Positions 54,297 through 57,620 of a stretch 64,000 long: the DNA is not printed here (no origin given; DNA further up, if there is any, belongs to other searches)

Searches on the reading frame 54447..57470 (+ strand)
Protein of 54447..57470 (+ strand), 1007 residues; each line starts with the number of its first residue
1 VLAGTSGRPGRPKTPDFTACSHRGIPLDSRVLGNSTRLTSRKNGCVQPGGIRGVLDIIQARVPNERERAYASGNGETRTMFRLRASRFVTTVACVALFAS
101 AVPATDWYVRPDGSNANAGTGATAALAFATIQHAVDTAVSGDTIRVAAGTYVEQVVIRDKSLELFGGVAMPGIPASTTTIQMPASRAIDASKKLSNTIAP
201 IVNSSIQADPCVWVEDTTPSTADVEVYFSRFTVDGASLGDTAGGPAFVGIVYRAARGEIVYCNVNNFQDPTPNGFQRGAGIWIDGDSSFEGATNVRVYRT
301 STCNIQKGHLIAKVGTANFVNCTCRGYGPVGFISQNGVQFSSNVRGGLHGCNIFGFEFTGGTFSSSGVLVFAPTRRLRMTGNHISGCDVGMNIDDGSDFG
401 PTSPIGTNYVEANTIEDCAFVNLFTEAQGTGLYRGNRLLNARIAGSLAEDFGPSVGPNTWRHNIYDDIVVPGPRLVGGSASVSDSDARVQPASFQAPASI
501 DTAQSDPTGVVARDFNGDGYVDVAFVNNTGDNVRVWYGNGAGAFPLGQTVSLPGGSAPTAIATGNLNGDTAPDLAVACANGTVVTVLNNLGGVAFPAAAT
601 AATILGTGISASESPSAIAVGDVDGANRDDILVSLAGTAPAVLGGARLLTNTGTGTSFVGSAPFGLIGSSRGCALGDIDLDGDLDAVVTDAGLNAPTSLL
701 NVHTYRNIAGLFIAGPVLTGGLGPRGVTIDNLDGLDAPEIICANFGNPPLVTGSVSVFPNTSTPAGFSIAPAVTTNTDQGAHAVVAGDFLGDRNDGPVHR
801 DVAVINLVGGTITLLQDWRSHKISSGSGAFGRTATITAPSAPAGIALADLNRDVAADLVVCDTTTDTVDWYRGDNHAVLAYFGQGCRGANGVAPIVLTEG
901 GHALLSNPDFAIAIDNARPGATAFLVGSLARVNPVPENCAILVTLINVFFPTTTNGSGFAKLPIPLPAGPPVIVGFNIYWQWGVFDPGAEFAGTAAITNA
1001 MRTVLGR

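Call 77: search_protein_families(library=pfam, proteins=[window:54447-57470:+], max_evalue=0.00001)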
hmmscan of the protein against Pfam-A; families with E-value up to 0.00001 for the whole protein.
window:54447-57470:+ (1007 aa): 1 family
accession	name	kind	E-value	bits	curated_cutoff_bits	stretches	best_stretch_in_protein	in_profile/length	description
PF13517.12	FG-GAP_3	-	9e-23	81.1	26.9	1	514-576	1-61/61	FG-GAP-like repeat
